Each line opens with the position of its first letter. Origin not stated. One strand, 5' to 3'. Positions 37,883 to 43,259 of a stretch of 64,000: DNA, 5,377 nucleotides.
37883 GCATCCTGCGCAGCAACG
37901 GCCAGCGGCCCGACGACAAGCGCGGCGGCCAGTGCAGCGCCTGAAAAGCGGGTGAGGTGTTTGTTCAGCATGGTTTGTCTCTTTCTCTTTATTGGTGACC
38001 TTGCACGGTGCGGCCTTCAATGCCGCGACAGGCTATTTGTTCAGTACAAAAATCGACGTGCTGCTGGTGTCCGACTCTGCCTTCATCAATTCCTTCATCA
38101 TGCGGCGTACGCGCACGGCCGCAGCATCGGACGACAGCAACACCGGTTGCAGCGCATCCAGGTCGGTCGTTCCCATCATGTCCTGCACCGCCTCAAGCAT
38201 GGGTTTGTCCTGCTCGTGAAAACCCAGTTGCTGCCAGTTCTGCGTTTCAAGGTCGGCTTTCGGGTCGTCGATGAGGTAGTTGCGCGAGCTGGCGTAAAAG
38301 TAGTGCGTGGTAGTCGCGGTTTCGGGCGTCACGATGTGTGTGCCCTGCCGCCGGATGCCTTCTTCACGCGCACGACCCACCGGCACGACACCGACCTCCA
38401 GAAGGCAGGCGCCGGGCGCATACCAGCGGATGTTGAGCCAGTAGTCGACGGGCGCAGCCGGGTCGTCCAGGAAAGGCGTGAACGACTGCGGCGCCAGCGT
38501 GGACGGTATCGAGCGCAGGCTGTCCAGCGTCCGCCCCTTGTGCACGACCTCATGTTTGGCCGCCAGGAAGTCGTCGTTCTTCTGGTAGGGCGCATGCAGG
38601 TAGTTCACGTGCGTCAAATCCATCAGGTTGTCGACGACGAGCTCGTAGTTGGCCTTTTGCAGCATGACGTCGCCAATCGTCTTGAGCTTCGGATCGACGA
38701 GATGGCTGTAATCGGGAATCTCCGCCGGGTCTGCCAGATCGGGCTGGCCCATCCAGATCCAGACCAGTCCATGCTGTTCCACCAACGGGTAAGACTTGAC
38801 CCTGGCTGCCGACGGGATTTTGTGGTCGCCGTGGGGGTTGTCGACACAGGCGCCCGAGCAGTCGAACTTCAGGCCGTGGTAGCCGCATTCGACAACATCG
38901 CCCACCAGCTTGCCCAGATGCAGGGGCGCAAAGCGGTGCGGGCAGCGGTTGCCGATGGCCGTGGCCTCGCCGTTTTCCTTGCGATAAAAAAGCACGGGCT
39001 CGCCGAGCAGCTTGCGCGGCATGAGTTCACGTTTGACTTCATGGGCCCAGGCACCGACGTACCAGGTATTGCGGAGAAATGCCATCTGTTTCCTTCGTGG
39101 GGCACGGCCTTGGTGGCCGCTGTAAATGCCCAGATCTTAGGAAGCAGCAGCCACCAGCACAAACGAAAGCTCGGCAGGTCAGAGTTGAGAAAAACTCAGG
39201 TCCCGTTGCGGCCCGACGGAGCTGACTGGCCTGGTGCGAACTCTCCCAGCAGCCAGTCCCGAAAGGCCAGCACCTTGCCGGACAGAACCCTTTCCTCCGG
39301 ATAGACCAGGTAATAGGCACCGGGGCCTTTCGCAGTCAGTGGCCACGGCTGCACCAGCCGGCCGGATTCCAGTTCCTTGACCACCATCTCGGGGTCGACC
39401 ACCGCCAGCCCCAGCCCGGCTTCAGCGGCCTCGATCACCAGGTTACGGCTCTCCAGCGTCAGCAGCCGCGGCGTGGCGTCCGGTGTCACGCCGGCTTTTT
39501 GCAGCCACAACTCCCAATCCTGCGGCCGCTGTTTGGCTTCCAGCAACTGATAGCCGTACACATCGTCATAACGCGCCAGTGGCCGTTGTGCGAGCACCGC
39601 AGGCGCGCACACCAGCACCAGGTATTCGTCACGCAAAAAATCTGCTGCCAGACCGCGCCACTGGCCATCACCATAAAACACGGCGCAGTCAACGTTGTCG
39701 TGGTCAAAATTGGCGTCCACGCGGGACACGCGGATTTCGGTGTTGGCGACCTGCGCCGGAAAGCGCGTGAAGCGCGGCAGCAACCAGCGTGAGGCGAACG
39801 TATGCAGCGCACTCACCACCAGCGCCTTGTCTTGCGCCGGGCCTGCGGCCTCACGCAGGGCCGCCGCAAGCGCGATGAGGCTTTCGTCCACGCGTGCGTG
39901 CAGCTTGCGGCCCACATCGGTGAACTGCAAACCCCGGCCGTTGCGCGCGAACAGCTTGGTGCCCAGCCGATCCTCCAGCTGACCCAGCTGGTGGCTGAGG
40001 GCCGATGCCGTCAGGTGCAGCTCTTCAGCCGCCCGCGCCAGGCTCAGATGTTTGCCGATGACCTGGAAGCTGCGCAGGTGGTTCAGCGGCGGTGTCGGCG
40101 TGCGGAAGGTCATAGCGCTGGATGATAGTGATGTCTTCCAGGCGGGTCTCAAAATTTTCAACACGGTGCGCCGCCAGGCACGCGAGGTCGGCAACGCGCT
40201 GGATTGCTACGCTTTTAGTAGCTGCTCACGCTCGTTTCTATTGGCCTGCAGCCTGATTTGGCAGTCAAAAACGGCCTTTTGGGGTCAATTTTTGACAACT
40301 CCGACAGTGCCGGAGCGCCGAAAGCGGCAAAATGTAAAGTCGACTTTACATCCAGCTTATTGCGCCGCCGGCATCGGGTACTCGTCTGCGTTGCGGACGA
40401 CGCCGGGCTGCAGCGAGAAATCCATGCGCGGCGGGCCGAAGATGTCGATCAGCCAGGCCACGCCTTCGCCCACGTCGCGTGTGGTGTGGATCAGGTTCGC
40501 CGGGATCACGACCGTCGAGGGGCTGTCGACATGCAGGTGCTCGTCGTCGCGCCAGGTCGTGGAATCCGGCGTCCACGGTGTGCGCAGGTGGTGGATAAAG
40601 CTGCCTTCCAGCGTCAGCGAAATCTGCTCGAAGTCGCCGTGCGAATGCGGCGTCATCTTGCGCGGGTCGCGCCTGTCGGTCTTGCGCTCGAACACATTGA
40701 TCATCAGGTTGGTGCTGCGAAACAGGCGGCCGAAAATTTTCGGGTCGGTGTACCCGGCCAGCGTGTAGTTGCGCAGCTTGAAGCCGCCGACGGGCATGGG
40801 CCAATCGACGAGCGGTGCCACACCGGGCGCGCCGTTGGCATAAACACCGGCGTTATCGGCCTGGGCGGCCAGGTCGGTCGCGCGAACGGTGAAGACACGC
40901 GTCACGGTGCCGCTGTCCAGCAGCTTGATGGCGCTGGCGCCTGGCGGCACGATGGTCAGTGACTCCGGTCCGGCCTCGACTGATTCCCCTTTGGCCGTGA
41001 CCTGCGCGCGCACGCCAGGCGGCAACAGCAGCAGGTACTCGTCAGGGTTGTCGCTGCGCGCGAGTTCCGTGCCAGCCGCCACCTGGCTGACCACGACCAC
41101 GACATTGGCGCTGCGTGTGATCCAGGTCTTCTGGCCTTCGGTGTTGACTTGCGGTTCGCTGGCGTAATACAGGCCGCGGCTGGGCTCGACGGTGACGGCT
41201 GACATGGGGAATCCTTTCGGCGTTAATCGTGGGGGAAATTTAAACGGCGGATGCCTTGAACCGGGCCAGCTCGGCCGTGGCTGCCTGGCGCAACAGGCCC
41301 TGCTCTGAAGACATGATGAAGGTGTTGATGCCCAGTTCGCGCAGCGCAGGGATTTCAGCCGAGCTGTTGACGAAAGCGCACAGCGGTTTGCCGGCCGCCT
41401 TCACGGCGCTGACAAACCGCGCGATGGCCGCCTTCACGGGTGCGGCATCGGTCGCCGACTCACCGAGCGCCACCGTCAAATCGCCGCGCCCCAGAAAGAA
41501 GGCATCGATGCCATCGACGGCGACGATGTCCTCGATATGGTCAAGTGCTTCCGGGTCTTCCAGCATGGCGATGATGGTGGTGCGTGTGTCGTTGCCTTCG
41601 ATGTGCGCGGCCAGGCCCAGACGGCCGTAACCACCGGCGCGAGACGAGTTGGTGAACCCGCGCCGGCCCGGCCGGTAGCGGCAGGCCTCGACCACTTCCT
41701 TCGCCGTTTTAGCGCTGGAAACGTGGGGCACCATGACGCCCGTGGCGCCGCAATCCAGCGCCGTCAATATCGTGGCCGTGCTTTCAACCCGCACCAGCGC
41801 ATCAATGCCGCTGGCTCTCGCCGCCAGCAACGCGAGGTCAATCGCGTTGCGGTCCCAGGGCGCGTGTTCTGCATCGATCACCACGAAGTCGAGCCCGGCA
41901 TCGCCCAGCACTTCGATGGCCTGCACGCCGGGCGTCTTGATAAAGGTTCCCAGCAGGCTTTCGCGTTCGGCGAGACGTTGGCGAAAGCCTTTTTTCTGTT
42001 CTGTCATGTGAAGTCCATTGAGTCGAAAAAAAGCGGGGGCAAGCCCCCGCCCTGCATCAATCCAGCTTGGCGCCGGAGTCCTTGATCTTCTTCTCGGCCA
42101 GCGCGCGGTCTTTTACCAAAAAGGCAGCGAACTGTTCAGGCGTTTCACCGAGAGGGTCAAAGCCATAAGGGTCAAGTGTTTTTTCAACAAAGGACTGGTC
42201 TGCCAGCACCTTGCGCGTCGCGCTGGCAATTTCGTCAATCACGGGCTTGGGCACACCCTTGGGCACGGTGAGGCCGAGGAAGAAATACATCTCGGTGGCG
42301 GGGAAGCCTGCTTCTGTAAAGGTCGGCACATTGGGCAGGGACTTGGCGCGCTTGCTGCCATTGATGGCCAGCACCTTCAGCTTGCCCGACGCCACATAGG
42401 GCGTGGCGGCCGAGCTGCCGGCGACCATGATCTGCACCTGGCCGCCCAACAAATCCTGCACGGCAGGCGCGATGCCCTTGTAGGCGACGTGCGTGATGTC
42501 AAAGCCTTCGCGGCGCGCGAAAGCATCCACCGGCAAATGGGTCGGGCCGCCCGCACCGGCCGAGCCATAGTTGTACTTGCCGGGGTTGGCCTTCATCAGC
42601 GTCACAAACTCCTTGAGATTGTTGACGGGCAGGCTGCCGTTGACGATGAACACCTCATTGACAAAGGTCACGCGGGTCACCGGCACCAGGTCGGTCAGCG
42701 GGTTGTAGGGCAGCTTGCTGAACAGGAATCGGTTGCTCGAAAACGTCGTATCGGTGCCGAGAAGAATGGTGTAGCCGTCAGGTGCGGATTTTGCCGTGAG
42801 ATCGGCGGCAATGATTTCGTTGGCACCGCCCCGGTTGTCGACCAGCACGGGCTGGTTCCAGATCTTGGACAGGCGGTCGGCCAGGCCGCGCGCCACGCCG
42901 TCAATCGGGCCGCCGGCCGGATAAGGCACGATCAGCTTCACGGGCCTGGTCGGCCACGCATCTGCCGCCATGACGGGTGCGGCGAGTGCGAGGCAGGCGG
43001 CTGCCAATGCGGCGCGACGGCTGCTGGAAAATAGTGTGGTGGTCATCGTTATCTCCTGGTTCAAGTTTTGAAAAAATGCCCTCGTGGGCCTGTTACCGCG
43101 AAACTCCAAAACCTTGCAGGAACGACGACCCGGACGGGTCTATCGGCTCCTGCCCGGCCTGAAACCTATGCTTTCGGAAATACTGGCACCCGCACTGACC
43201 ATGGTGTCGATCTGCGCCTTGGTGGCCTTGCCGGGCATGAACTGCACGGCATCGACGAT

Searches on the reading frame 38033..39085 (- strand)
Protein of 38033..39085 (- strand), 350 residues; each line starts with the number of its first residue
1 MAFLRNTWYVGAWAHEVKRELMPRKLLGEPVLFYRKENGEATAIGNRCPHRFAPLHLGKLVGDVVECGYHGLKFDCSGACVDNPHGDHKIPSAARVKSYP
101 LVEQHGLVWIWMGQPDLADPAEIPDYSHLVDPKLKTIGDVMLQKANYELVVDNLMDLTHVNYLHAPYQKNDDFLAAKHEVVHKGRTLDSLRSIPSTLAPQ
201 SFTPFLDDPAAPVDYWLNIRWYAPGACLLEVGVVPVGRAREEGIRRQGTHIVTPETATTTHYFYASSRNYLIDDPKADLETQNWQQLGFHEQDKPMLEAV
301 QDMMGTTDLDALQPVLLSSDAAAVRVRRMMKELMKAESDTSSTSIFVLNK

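Call 17: search_protein_families(library=pfam, max_evalue=1e-8, proteins=[window:38033-39085:-])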
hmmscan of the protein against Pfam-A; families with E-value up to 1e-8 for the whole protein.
window:38033-39085:- (350 aa): 2 families
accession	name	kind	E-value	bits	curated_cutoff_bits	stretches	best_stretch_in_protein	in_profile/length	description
PF19112.6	VanA_C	-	3.6e-46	158.2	23.5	1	144-336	2-193/193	Vanillate O-demethylase oxygenase C-terminal domain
PF00355.32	Rieske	-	5.4e-19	68.3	20.3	1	8-99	2-87/88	Rieske [2Fe-2S] domain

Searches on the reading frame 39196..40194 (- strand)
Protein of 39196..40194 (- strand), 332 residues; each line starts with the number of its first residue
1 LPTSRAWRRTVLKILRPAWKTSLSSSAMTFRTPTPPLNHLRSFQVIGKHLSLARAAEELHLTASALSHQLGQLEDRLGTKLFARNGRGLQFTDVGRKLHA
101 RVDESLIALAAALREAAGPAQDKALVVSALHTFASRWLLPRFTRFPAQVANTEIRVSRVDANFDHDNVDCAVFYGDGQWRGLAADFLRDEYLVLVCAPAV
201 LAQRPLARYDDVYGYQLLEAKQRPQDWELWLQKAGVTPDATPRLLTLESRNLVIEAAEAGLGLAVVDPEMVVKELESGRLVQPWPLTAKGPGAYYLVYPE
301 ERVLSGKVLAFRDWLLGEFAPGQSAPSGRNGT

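Call 17: search_protein_families(library=pfam, max_evalue=1e-8, proteins=[window:39196-40194:-])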
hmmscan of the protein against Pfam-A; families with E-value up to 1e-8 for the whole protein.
window:39196-40194:- (332 aa): 2 families
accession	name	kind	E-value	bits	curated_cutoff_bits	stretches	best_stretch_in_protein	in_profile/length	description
PF03466.25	LysR_substrate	-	3.8e-29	102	28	1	124-319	7-208/209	LysR substrate binding domain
PF00126.33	HTH_1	-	7.7e-20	71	26.6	1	37-96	1-60/60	Bacterial regulatory helix-turn-helix protein, lysR family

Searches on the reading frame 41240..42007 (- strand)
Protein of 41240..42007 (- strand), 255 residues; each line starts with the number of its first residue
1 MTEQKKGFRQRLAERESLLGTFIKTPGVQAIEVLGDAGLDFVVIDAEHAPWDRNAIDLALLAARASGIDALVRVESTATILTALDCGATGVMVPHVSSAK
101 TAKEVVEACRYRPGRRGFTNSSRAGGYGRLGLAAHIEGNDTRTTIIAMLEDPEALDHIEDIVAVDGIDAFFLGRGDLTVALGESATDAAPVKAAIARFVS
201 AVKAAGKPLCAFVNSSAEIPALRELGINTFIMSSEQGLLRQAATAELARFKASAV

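Call 17: search_protein_families(library=pfam, max_evalue=1e-8, proteins=[window:41240-42007:-])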
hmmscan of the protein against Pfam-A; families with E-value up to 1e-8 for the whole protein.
window:41240-42007:- (255 aa): 1 family
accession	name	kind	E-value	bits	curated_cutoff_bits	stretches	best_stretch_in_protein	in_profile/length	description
PF03328.21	HpcH_HpaI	-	4.3e-25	88.7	25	1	22-207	5-185/221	HpcH/HpaI aldolase/citrate lyase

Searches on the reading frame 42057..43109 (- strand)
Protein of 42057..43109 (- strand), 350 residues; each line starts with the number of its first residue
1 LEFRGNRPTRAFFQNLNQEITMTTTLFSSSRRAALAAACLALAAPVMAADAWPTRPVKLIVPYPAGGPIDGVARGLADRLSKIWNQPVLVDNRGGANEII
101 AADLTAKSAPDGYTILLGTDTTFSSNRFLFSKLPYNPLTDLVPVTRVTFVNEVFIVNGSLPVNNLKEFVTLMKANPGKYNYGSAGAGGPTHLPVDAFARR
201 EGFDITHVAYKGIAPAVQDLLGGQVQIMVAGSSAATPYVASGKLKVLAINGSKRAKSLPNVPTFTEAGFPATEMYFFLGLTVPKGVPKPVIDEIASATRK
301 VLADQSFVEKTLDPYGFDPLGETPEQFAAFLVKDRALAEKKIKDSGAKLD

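Call 17: search_protein_families(library=pfam, max_evalue=1e-8, proteins=[window:42057-43109:-])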
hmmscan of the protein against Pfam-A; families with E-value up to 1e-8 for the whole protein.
window:42057-43109:- (350 aa): 1 family
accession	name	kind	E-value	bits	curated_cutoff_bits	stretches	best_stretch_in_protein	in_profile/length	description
PF03401.19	TctC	-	3.9e-67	227.1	27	1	72-336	1-263/274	Tripartite tricarboxylate transporter family receptor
